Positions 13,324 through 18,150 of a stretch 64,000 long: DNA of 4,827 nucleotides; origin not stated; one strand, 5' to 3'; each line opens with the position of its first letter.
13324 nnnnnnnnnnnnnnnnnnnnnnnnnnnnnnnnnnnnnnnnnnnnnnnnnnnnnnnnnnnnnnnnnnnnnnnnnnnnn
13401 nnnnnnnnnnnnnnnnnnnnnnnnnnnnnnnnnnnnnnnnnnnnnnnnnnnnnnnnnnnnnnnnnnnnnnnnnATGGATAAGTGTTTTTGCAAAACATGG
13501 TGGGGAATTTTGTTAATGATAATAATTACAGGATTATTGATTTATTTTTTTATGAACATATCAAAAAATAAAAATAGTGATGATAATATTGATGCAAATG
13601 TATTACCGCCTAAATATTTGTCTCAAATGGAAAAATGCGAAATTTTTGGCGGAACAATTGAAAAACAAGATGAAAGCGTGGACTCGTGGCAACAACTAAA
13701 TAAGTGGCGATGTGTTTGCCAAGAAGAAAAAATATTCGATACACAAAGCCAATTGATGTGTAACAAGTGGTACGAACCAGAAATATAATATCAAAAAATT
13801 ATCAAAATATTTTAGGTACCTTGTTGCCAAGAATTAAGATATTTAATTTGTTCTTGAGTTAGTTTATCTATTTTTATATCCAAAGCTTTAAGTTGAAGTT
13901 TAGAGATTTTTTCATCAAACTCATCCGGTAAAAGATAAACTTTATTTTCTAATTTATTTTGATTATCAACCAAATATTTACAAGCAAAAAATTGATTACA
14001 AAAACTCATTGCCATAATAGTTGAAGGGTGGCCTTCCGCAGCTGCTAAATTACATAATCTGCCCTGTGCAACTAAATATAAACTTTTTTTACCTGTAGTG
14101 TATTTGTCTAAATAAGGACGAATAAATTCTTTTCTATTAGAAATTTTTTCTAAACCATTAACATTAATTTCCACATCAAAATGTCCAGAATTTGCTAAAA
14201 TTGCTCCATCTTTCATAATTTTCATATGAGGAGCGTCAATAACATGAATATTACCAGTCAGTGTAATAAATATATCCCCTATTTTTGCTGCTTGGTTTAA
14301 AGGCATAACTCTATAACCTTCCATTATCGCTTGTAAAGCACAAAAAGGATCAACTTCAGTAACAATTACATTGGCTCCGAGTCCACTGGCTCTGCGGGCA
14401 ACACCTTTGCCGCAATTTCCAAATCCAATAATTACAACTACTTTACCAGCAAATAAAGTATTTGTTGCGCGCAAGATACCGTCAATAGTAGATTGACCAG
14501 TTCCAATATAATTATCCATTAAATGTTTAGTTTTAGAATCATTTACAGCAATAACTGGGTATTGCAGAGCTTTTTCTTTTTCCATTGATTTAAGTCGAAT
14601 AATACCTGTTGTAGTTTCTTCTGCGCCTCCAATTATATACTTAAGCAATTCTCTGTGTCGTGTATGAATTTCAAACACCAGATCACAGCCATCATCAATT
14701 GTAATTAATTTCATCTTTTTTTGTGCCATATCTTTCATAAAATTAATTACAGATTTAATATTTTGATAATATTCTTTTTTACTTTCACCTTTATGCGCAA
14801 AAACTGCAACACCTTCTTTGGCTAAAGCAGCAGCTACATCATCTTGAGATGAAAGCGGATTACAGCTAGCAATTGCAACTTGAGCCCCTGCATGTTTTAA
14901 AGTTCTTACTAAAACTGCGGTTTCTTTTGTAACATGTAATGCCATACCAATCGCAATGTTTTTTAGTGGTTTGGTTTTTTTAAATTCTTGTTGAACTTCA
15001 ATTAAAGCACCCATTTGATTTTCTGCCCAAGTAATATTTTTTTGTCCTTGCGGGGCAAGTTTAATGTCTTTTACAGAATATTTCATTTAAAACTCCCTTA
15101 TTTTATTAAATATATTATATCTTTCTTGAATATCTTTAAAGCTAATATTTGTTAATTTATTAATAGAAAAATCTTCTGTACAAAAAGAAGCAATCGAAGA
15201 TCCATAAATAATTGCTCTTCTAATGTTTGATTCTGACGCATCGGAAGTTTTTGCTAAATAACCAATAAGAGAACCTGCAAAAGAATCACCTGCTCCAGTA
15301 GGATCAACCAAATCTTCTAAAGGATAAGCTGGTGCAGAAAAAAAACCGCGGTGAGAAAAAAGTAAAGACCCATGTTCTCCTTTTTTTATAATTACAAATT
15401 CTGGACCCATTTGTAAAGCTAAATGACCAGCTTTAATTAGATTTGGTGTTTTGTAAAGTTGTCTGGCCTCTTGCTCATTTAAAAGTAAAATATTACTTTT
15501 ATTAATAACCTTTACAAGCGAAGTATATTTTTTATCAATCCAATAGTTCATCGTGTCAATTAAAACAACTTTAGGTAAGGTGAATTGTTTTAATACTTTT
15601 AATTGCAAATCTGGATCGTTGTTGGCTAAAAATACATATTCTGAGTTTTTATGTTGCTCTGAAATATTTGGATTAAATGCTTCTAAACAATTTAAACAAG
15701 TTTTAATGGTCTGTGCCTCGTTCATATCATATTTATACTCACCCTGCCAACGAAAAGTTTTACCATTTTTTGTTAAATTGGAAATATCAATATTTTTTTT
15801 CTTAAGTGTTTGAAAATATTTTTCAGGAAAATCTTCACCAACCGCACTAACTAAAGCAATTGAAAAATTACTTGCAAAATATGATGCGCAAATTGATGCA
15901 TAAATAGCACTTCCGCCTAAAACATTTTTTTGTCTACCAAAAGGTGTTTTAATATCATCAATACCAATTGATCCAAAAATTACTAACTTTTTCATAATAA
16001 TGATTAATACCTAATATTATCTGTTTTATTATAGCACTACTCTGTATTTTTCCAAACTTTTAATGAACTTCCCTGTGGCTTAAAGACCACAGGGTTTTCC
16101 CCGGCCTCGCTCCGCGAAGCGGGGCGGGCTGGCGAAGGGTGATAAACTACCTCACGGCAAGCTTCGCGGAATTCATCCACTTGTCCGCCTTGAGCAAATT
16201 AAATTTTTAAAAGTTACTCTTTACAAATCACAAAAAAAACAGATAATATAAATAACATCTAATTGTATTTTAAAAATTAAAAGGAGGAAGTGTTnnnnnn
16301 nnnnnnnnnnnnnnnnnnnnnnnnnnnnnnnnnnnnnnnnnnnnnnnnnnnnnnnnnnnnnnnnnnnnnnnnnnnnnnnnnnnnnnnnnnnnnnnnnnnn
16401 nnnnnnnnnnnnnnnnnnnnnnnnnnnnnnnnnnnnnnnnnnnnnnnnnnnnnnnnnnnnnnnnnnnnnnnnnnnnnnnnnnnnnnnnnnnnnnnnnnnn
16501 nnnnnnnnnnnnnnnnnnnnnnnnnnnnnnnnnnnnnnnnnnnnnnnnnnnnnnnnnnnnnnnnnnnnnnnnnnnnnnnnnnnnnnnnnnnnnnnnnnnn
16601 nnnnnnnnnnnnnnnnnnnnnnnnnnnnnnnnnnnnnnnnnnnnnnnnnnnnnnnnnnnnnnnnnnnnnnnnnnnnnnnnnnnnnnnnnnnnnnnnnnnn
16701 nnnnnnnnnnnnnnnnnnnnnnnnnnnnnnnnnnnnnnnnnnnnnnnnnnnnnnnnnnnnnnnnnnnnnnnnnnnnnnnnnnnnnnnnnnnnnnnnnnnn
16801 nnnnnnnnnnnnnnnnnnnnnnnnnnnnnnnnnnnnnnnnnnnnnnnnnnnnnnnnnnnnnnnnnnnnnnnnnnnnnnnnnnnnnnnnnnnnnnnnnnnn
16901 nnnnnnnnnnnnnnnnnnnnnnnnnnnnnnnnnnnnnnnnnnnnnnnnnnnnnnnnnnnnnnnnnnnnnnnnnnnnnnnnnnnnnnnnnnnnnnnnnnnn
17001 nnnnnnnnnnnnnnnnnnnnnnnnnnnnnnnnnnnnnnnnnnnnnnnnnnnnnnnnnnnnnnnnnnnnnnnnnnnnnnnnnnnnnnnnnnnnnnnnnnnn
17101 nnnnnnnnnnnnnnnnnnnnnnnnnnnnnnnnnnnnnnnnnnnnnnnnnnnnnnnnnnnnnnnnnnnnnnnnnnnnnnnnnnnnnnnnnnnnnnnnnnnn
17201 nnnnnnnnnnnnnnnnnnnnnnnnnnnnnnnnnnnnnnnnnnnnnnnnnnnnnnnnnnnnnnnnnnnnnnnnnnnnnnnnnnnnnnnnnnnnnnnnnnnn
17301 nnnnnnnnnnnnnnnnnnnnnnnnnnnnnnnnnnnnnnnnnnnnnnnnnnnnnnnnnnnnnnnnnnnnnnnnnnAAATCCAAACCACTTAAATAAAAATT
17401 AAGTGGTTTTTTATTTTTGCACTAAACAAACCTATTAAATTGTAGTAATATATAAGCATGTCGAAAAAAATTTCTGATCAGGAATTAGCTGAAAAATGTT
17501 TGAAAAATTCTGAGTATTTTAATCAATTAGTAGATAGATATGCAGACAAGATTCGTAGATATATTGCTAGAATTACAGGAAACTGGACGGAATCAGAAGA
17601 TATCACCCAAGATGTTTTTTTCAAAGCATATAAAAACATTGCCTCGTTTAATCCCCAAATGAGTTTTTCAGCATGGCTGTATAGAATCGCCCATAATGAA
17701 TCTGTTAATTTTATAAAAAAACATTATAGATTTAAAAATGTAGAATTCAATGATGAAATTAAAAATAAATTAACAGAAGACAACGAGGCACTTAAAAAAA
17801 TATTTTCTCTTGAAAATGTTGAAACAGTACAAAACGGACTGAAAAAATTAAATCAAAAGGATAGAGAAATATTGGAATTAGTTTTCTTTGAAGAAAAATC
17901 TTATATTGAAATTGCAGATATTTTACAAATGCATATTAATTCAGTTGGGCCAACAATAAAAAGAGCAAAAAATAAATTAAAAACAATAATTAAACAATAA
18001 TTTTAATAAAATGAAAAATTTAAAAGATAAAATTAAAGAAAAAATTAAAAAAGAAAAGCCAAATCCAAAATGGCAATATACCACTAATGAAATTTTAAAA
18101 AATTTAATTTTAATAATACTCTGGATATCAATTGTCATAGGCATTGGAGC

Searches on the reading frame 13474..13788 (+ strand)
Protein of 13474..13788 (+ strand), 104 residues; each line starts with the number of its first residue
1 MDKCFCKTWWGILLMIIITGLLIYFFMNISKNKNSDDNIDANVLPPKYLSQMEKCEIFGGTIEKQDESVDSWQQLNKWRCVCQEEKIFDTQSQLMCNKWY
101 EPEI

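Call 11: search_protein_families(library=pfam, proteins=[window:13474-13788:+])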
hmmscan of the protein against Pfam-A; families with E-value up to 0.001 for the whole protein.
window:13474-13788:+ (104 aa): 0 families

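Call 36: find_homologous_proteins(query=window:13474-13788:+, max_evalue=0.001)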
Query window:13474-13788:+ (104 aa): 1 proteins with E <= 0.001 among 1 candidates.
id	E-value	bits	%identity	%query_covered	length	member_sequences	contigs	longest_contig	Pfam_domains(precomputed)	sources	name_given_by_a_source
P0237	1.5e-66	240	100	100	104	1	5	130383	-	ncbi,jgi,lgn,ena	-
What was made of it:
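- Tried and rejected: The 104-aa neighbour is an orphan (call 36).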

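Call 70: search_protein_families(library=pfam, proteins=[window:13474-13788:+], max_evalue=10)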
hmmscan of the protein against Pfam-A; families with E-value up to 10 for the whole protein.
window:13474-13788:+ (104 aa): 2 families
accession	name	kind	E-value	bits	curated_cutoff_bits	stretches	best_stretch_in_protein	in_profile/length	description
PF00060.32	Lig_chan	-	0.18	12.1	30.8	1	7-36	3-32/146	Ligand-gated ion channel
PF05545.16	FixQ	-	0.23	11.9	29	1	5-31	9-35/49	Cbb3-type cytochrome oxidase component FixQ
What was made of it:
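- The 104-aa ORF is an orphan with only sub-threshold Pfam matches, and the degenerate minus-strand frame has none (calls 36, 70).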

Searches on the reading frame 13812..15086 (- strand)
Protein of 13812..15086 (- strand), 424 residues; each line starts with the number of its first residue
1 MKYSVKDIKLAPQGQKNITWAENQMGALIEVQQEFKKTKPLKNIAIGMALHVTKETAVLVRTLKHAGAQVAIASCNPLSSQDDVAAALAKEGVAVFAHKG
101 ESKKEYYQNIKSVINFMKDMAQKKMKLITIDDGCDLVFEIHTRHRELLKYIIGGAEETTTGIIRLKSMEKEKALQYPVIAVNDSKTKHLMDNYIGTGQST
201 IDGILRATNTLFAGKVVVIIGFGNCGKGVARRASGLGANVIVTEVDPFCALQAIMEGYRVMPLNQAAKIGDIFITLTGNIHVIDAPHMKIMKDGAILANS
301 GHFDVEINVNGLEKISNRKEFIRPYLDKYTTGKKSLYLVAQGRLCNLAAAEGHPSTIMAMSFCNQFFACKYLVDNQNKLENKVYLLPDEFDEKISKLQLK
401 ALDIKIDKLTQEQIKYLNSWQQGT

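Call 11: search_protein_families(library=pfam, proteins=[window:13812-15086:-])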
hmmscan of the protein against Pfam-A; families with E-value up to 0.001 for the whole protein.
window:13812-15086:- (424 aa): 4 families
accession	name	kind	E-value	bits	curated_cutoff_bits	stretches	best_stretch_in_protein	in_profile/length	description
PF05221.23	AdoHcyase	-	1.7e-71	241.2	25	2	2-142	1-138/299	S-adenosyl-L-homocysteine hydrolase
PF00670.27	AdoHcyase_NAD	-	2e-52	178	27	1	193-351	2-161/162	S-adenosyl-L-homocysteine hydrolase, NAD binding domain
PF02826.25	2-Hacid_dh_C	-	3.9e-10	39.8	25.1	1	211-301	33-127/178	D-isomer specific 2-hydroxyacid dehydrogenase, NAD binding domain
PF07991.19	KARI_N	-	1.9e-05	24.7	20.6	1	213-308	3-102/165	Acetohydroxy acid isomeroreductase, NADPH-binding domain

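Call 17: find_related_loci(query=window:13812-15086:-, collection=genome_contigs, flank=5000)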
Query window:13812-15086:- (424 aa) in genome_contigs; peptide patterns used: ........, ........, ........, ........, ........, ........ (x = any residue, [..] = any of these).
54 stretches matched a pattern; 41 encode a relative of the query (tblastn E <= 1e-3); 41 distinct loci.
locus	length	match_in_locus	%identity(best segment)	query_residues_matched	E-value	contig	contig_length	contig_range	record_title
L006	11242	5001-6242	65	3-424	0e+0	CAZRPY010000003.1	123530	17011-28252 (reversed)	MAG TPA_asm: uncultured Methanosarcinales archaeon isolate SRP178908_co1_144 genome assembly, contig: NODE_54_length_123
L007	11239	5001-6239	65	3-424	0e+0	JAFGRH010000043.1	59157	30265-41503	MAG: Candidatus Woesearchaeota archaeon isolate Zod_Metabat.822 k87_8071512, whole genome shotgun sequence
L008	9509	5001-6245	65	1-424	0e+0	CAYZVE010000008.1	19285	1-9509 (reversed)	MAG TPA_asm: uncultured archaeon isolate binchicken_co387_541 genome assembly, contig: NODE_2913_length_19285_cov_13.631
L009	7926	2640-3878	65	3-424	0e+0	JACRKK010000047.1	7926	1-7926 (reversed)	MAG: Candidatus Woesearchaeota archaeon isolate NC_groundwater_1853_Pr3_B-0.1um_45_12 SR-2_scaffold_141_1104625, whole g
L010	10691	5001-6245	65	3-424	0e+0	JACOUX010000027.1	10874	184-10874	MAG: Candidatus Woesearchaeota archaeon isolate NC_groundwater_84_Ag_S-0.1um_40_33 S35_SO-1_scaffold_9455, whole genome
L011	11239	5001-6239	64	3-424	0e+0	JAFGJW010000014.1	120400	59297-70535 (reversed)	MAG: Candidatus Woesearchaeota archaeon isolate Zod_Metabat.297 k87_8466619, whole genome shotgun sequence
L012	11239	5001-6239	64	3-423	0e+0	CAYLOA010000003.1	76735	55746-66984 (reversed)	MAG TPA_asm: uncultured Methanosarcinales archaeon isolate binchicken_co48_37 genome assembly, contig: NODE_340_length_7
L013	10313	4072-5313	64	3-424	0e+0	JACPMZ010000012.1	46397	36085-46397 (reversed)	MAG: Candidatus Woesearchaeota archaeon isolate NC_groundwater_562_Ag_S-0.1um_46_13 S35_SO-1_scaffold_435648, whole geno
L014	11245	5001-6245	63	3-424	0e+0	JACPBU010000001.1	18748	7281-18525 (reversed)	MAG: Candidatus Woesearchaeota archaeon isolate NC_groundwater_265_Ag_S-0.2um_45_7 S5_GD2017_2_S2_scaffold_5028, whole g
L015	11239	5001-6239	63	5-424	0e+0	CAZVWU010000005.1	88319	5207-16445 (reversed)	MAG TPA_asm: uncultured archaeon isolate SRP178908_co1_337 genome assembly, contig: NODE_118_length_88319_cov_16.765431,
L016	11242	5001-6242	61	2-424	0e+0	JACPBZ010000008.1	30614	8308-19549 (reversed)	MAG: Candidatus Woesearchaeota archaeon isolate NC_groundwater_270_Ag_S-0.2um_49_8 S5_GD2017_2_S2_scaffold_816, whole ge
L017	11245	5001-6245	62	3-424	1e-179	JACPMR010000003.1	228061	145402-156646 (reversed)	MAG: Candidatus Woesearchaeota archaeon isolate NC_groundwater_554_Ag_S-0.1um_37_18 S35_SO-1_scaffold_100206, whole geno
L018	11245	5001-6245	62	3-424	2e-179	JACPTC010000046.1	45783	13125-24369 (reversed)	MAG: Candidatus Woesearchaeota archaeon isolate NC_groundwater_722_Ag_S-0.2um_37_15 S36_SO-2_scaffold_408382, whole geno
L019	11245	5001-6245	62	1-424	3e-179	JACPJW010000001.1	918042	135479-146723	MAG: Candidatus Aenigmatarchaeota archaeon isolate NC_groundwater_478_Ag_S-0.1um_47_21 S35_SO-1_scaffold_71026, whole ge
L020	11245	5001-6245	63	3-424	1e-178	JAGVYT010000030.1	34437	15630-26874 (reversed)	Candidatus Woesearchaeota archaeon isolate RIFCSPHIGHO2_02_FULL_45_15 rifcsphigho2_02_scaffold_2796, whole genome shotgu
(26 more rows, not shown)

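Call 29: find_homologous_proteins(query=window:13812-15086:-, max_evalue=1e-150)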
Query window:13812-15086:- (424 aa): 2711 proteins with E <= 1e-150 among 8000 candidates; the best 120 are listed.
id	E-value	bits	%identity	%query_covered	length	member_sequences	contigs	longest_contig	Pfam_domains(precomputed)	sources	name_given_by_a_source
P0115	2.0e-279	944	100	100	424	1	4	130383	PF00670.28,PF02826.26,PF05221.24,PF07991.19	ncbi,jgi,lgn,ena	-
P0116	3.5e-184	630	67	100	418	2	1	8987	PF00670.28,PF02826.26,PF05221.24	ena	-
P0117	7.2e-184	629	67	100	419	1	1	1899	PF00670.28,PF02826.26,PF05221.24,PF07991.19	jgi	-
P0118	2.5e-183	628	67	100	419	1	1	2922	PF00670.28,PF02826.26,PF05221.24,PF07991.19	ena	-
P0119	1.2e-182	625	67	100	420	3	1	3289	PF00670.28,PF02826.26,PF05221.24,PF07991.19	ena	-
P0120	1.2e-182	625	65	100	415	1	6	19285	PF00670.28,PF02826.26,PF05221.24,PF07991.19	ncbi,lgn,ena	-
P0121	1.9e-182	625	65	100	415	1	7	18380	PF00670.28,PF02826.26,PF05221.24,PF07991.19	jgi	-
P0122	1.9e-182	625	67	100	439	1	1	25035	PF00670.28,PF02826.26,PF05221.24,PF07991.19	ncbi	-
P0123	4.8e-182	623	66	100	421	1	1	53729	PF00670.28,PF02826.26,PF05221.24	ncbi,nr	ncbi:MAG: adenosylhomocysteinase [Nanoarchaeota archaeon]|nr:adenosylhomocysteinase [Nanoarchaeota a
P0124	5.3e-182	623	66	100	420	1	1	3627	PF00670.28,PF02826.26,PF05221.24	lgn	-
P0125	1.4e-181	622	67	100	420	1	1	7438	PF00670.28,PF02826.26,PF05221.24,PF07991.19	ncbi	-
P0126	1.6e-181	622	66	100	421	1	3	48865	PF00670.28,PF02826.26,PF05221.24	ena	-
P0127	2.4e-181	621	66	100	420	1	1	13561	PF00670.28,PF02826.26,PF05221.24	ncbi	-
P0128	3.0e-181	621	66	100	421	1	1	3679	PF00670.28,PF02826.26,PF05221.24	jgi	-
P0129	3.4e-181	621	67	100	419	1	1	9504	PF00670.28,PF02826.26,PF05221.24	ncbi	-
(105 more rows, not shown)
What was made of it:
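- The neighbourhood to the right holds an orphan ORF and an archaeal-like AdoHcyase (calls 17, 29, 36).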

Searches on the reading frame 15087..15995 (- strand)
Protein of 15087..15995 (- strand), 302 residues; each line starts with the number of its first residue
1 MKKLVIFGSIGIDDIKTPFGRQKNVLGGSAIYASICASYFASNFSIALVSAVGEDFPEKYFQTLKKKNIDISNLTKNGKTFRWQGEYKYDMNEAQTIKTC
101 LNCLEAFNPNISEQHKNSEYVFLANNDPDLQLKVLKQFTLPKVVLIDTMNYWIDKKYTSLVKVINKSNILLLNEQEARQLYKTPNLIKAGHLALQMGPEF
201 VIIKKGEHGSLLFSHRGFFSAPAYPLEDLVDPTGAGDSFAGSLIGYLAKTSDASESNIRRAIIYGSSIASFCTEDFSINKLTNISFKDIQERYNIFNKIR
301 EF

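Call 11: search_protein_families(library=pfam, proteins=[window:15087-15995:-])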
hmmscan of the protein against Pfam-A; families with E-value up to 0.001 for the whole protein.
window:15087-15995:- (302 aa): 1 family
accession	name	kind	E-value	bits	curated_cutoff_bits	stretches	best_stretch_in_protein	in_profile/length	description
PF00294.29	PfkB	-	4.4e-25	89.1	25.8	1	19-275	28-292/302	pfkB family carbohydrate kinase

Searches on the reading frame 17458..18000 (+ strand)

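Call 23: search_protein_families(library=pfam, proteins=[window:17458-18000:+])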
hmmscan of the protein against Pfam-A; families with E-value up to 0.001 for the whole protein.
window:17458-18000:+ (180 aa): 3 families
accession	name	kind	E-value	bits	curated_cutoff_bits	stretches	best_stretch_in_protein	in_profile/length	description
PF04542.20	Sigma70_r2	-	3.5e-18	65.6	24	1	24-91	1-70/71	Sigma-70 region 2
PF08281.18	Sigma70_r4_2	-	1.3e-09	38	25.7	1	125-174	5-54/54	Sigma-70, region 4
PF04545.22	Sigma70_r4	-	1.1e-06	28.5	24.1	1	128-175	2-49/50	Sigma-70, region 4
